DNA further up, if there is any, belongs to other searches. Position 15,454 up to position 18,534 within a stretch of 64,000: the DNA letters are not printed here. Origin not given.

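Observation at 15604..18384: Intein with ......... homing endonuclease inserted in the NSDAH motif of an EndoQ/PHP-type nuclease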

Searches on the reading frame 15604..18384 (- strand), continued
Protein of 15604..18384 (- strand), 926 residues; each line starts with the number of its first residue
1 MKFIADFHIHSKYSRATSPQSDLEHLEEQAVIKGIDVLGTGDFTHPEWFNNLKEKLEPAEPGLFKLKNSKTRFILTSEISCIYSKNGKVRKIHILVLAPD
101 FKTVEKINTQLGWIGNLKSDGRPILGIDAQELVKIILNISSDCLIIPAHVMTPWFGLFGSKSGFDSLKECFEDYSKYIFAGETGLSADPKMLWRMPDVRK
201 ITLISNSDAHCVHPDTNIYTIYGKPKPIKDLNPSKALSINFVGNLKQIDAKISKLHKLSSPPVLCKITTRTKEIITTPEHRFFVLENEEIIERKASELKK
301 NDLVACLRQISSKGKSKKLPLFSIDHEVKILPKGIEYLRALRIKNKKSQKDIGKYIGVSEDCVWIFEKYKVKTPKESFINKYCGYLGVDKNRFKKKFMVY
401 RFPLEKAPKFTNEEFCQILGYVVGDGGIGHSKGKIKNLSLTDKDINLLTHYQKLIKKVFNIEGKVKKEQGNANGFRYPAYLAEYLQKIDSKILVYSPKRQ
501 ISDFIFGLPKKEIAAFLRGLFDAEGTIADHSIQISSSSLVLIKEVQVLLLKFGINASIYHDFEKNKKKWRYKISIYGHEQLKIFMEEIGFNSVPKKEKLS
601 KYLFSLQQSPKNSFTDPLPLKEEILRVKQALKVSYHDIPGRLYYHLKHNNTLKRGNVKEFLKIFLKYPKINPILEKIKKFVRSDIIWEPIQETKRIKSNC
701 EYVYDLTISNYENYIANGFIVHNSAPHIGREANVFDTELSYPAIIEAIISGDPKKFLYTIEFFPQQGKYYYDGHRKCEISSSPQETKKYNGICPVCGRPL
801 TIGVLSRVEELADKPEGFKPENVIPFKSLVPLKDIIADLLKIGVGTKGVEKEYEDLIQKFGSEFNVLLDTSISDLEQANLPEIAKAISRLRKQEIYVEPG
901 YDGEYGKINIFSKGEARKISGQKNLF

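Call 12: list_cluster_members(proteins=[P0001, P0094, P0013])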
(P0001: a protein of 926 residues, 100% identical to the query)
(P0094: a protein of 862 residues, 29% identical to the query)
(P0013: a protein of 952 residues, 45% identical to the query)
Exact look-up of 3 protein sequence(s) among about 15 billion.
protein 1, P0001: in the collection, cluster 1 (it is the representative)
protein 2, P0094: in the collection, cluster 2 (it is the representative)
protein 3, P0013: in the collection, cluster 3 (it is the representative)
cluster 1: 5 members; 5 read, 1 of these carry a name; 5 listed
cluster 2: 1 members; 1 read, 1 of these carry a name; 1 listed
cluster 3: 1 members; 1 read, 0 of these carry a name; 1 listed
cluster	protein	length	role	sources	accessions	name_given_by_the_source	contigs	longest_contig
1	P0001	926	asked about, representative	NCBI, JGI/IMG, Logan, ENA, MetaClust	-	\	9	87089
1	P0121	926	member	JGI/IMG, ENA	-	-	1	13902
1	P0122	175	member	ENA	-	-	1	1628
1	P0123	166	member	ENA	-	-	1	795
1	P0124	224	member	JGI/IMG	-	-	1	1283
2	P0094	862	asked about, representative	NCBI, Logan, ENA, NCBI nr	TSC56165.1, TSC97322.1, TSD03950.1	MAG: Mja hyp1 intein [Parcubacteria group bacterium Greene0714_21] | MAG: Mja hyp1 intein [Parcubacteria group bacterium Greene0416_39]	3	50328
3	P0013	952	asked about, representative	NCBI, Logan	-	-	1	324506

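Call 16: find_encoding_contigs(protein=P0001, flank=3000, max_places=6)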
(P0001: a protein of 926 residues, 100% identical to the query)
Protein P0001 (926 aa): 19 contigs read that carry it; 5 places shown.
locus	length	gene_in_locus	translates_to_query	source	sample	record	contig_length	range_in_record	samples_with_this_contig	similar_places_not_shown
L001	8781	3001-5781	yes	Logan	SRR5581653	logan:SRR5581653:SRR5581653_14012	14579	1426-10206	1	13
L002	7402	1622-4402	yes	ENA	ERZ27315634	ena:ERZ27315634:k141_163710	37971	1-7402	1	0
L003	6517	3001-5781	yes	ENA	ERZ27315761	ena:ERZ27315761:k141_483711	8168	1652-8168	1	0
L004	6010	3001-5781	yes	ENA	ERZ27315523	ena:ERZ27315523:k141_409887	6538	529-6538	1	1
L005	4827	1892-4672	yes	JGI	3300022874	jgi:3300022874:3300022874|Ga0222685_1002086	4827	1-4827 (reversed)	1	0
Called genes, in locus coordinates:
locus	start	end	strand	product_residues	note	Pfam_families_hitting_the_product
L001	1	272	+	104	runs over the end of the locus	PF21956:DUF6922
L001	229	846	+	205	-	PF08843:AbiEii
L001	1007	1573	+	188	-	PF18306:LDcluster4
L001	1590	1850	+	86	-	PF03144:GTP_EFTU_D2 (weak)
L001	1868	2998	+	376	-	PF01490:Aa_trans, PF03222:Trp_Tyr_perm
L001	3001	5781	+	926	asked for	PF14890:Intein_splicing, PF14528:LAGLIDADG_3, PF27218:MJ0043_C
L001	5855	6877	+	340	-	PF03706:LPG_synthase_TM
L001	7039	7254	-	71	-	PF12728:HTH_17, PF00376:MerR, PF13411:MerR_1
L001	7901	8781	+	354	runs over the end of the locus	PF19077:Big_13 (faint)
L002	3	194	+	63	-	?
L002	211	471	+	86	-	PF03144:GTP_EFTU_D2 (weak)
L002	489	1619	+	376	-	PF01490:Aa_trans, PF03222:Trp_Tyr_perm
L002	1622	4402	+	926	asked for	PF14890:Intein_splicing, PF14528:LAGLIDADG_3, PF27218:MJ0043_C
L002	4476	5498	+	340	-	PF03706:LPG_synthase_TM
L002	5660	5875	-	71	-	PF12728:HTH_17, PF00376:MerR, PF13411:MerR_1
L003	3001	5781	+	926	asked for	PF14890:Intein_splicing, PF14528:LAGLIDADG_3, PF27218:MJ0043_C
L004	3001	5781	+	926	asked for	PF14890:Intein_splicing, PF14528:LAGLIDADG_3, PF27218:MJ0043_C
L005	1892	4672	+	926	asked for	PF14890:Intein_splicing, PF14528:LAGLIDADG_3, PF27218:MJ0043_C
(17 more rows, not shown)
